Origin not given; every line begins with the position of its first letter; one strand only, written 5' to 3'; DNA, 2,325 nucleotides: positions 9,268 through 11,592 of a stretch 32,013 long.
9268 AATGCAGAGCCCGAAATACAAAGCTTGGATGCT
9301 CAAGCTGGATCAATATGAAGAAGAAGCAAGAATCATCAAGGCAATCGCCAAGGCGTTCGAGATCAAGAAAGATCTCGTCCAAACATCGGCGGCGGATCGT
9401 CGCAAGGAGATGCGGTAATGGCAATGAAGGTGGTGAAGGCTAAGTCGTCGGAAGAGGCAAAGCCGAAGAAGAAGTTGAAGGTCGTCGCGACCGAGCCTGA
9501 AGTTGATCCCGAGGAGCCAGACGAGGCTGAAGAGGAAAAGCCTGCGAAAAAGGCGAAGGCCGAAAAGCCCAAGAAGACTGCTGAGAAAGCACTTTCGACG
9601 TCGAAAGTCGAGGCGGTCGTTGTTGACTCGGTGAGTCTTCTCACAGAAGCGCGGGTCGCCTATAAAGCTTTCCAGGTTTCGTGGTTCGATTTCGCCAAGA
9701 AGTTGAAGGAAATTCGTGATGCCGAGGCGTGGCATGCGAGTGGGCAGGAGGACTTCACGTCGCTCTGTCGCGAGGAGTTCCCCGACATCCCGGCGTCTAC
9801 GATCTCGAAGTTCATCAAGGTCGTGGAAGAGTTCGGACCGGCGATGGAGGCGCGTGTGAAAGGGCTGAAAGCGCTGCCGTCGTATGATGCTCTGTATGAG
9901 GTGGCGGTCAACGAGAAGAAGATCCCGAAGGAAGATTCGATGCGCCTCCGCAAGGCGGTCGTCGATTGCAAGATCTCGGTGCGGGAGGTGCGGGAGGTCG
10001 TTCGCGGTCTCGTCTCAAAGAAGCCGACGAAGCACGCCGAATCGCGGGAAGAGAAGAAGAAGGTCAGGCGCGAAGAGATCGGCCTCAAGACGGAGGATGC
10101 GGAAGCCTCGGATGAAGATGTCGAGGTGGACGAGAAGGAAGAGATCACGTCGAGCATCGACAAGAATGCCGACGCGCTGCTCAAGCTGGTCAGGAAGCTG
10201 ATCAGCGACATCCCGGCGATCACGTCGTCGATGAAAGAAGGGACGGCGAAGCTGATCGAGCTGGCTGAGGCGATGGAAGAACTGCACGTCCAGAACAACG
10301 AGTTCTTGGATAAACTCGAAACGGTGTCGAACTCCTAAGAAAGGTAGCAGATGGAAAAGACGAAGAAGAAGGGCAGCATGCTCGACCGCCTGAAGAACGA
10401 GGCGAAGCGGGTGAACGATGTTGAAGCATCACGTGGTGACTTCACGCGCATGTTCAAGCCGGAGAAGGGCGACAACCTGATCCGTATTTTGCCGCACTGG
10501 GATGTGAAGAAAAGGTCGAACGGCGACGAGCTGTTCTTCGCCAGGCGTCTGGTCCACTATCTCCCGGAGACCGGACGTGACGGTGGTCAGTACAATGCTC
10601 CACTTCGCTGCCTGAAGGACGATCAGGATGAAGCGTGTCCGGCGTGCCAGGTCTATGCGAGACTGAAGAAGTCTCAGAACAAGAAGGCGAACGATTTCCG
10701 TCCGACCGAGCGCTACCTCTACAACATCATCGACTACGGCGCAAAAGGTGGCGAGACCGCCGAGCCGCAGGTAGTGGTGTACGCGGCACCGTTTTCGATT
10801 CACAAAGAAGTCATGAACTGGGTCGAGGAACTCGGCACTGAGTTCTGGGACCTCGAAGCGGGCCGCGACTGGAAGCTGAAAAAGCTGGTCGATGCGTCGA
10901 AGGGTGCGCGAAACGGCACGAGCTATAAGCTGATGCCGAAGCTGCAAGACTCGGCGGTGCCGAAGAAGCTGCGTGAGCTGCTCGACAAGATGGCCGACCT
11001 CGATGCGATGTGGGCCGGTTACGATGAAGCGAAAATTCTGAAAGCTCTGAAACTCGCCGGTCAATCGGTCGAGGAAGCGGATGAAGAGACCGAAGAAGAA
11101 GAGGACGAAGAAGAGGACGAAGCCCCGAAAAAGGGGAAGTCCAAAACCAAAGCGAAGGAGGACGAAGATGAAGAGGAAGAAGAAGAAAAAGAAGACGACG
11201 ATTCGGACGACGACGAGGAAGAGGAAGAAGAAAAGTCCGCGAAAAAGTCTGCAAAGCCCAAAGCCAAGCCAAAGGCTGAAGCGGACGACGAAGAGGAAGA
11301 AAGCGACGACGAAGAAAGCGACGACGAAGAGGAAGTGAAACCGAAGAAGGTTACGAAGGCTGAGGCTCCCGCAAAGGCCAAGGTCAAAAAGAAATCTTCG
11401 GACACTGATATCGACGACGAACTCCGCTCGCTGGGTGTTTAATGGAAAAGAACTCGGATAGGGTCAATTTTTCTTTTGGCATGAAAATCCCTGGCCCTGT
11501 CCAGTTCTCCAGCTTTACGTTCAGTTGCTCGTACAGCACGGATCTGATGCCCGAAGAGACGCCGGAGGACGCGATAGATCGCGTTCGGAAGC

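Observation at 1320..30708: Six identical copies of an 18-bp perfect palindrome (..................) dispersed over 30 kb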

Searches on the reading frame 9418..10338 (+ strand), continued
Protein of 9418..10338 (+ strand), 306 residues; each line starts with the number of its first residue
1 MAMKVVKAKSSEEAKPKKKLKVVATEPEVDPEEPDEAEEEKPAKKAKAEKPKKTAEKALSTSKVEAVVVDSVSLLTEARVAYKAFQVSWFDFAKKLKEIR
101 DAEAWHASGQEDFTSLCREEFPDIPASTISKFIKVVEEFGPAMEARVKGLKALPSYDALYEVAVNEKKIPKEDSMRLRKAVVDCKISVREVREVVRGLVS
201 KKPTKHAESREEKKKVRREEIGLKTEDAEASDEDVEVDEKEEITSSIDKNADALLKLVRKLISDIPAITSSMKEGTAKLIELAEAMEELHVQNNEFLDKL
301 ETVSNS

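Call 125: find_encoding_contigs(protein=P0129, flank=10000, max_places=2)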
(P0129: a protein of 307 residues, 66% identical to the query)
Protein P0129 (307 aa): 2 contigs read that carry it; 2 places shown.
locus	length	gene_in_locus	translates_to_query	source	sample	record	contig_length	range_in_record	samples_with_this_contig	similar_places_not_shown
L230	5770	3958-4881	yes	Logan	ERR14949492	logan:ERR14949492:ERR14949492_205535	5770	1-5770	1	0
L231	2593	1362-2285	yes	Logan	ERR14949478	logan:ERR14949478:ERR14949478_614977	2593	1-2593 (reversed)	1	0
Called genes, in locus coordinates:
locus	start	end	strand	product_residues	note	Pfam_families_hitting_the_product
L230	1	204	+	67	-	?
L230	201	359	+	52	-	-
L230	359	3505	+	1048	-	PF02811:PHP, PF14520:HHH_5 (faint), PF07733:DNA_pol3_alpha, PF17657:DNA_pol3_finger, PF14579:HHH_6, PF01336:tRNA_anti-codon (weak)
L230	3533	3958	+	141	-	-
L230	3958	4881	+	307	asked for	-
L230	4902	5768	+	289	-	?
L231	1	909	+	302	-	?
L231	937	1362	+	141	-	-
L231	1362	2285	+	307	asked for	-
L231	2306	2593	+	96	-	?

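Call 126: find_encoding_contigs(protein=P0128, flank=10000, max_places=2)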
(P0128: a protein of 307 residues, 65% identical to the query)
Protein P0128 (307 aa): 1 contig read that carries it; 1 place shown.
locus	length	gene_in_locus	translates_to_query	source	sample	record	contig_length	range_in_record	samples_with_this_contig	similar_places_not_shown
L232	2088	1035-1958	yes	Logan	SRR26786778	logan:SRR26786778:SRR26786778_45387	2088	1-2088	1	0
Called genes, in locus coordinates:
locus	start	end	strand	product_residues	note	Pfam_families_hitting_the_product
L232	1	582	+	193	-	?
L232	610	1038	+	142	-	-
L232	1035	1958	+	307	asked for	-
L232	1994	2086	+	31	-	?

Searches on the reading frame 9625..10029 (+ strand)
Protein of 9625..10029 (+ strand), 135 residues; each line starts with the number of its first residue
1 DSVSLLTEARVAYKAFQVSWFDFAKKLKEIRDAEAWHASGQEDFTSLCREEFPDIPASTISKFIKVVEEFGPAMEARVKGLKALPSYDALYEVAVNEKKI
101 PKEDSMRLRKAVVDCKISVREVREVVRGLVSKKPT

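Call 118: search_solved_structures(query=A7, max_evalue=10, show_alignments=3)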
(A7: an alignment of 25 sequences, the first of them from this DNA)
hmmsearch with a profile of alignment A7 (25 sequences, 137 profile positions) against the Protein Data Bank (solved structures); distinct sequences matched with E-value up to 10: 3.
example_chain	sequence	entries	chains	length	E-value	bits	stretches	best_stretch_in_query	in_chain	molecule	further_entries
2fk7_A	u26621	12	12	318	0.33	14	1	18-56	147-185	methoxy mycolic acid synthase 4 | Hydroxymycolate synthase MmaA4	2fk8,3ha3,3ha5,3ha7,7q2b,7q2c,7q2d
5ng7_A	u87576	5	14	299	0.82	12.8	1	4-33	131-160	epoxide hydrolase | Alpha/beta epoxide hydrolase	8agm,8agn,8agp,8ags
7q4s_AAA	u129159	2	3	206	0.93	12.6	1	35-80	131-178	Endolysin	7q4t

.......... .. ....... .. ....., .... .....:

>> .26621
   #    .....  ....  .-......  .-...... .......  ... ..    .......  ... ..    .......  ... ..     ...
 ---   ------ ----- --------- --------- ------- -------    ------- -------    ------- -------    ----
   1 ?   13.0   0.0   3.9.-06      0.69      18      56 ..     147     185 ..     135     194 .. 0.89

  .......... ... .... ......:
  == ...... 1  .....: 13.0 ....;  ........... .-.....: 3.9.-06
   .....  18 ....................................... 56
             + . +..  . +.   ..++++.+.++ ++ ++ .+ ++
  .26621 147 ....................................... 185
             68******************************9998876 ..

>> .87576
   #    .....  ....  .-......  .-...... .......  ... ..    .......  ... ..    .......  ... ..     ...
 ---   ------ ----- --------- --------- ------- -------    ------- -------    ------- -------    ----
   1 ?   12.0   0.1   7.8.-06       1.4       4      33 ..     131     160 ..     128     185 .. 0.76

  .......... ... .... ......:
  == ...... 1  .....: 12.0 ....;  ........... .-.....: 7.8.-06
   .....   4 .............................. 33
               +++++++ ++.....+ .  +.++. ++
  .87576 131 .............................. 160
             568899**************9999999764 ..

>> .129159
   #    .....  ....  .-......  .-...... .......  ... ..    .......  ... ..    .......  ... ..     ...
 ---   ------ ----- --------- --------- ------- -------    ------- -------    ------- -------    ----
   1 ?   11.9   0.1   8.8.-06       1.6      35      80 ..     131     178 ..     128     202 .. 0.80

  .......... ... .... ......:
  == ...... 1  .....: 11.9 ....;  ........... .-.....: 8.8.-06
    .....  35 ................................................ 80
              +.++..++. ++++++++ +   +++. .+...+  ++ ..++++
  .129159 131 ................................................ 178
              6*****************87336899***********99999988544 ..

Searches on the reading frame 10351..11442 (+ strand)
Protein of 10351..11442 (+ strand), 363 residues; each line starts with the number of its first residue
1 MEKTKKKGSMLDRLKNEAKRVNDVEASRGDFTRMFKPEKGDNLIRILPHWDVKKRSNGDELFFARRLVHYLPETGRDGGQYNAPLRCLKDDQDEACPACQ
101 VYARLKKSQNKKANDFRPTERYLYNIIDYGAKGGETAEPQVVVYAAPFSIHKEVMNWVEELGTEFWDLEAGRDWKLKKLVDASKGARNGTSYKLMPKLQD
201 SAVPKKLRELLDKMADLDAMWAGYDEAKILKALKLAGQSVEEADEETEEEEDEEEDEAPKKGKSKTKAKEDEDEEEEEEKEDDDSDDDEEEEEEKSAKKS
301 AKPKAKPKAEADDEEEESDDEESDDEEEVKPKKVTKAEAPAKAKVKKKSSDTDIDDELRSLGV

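Call 10: find_encoding_contigs(protein=window:10351-11442:+, flank=10000, max_places=10)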
Protein window:10351-11442:+ (363 aa): no gene with exactly this product is on record in the collection.
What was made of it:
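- Tried and rejected: A look-up by protein identity found nothing on record (call 10).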

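Call 69: search_protein_families(library=pfam, proteins=[window:10351-11442:+], max_evalue=0.01)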
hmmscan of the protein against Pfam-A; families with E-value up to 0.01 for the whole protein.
window:10351-11442:+ (363 aa): 0 families
